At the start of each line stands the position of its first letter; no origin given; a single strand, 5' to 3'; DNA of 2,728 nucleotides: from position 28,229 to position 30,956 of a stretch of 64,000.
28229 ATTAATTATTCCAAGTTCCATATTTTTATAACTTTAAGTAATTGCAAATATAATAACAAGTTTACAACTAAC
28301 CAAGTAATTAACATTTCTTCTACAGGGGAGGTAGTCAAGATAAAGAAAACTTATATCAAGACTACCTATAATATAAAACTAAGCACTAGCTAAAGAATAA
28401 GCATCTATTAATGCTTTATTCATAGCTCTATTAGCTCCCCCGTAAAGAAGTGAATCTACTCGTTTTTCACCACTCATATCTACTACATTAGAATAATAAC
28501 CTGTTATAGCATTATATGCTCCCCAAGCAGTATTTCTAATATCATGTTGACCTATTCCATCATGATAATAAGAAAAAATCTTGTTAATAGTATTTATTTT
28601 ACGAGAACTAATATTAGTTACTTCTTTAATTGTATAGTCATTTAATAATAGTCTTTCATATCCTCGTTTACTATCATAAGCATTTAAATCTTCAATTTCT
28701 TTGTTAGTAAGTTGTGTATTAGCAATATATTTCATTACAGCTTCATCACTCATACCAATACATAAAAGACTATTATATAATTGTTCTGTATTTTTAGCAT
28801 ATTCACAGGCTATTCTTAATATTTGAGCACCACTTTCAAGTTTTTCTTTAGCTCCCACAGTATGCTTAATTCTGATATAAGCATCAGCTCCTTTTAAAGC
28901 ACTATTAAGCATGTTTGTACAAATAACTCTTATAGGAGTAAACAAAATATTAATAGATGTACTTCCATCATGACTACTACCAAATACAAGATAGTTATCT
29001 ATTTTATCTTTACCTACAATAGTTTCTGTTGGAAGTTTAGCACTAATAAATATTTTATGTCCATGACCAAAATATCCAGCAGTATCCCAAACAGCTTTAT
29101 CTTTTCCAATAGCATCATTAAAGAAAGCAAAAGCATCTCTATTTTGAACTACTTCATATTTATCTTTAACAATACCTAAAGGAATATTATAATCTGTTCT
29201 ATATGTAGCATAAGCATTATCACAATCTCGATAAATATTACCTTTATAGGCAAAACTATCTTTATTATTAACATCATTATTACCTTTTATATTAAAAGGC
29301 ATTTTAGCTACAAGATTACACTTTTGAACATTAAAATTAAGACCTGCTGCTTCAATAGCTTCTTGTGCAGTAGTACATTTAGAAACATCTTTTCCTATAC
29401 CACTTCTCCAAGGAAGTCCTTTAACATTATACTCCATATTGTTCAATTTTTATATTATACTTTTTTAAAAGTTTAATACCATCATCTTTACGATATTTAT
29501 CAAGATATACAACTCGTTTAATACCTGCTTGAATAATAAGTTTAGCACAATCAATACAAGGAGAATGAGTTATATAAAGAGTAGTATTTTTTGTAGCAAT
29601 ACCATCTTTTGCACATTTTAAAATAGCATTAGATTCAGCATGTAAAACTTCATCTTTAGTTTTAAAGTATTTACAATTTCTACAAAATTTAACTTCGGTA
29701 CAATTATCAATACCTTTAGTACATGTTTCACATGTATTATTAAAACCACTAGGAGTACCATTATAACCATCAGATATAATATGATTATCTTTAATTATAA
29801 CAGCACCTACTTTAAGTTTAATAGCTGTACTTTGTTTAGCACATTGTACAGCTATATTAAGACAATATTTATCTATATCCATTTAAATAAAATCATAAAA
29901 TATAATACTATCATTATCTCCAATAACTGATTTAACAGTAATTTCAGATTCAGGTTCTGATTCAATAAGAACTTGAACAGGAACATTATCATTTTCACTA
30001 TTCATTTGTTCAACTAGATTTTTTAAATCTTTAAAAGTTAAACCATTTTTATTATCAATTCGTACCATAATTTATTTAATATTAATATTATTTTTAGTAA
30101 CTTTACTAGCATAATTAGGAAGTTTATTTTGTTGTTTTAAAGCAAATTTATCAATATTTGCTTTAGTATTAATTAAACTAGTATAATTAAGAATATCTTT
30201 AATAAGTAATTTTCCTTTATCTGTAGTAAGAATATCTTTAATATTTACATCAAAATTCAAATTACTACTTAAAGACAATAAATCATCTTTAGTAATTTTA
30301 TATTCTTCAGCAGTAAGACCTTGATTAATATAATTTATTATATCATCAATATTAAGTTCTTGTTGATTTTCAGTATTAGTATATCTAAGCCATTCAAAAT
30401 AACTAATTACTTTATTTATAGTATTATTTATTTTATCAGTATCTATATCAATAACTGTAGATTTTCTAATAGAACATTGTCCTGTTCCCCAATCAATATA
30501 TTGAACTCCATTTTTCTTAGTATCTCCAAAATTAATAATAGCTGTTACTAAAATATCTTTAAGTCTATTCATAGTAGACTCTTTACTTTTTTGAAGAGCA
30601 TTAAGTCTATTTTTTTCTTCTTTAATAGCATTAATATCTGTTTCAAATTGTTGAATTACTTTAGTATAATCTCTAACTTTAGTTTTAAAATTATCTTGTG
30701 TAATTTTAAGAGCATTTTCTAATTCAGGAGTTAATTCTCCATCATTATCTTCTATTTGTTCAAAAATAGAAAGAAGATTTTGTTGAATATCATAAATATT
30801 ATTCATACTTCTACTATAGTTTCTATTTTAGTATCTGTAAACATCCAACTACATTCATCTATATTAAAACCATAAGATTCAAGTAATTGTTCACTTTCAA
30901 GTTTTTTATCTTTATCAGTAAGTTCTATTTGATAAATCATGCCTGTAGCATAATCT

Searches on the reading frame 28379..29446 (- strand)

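Call 32: search_protein_families(library=phrogs, proteins=[window:28379-29446:-], max_evalue=0.001)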
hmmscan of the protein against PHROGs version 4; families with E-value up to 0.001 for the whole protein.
window:28379-29446:- (355 aa): 1 family
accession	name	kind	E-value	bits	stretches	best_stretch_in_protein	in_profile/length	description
phrog_1221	-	unknown function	6.7e-64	217.2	1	16-346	39-333/355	-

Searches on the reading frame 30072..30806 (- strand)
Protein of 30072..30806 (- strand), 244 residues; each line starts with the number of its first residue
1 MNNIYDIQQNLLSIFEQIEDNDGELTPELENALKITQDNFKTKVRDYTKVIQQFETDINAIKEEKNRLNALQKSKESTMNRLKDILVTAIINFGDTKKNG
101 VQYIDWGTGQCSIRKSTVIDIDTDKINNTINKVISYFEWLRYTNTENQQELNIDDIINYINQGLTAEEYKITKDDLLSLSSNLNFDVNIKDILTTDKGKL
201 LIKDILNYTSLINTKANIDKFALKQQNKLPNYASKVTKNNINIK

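Call 32: search_protein_families(library=phrogs, proteins=[window:30072-30806:-], max_evalue=0.001)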
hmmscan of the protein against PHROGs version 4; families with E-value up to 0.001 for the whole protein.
window:30072-30806:- (244 aa): 1 family
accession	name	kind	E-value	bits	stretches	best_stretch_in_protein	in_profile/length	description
phrog_253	-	DNA, RNA and nucleotide metabolism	2.4e-15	57.8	1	1-128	6-127/169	Mu Gam-like end protection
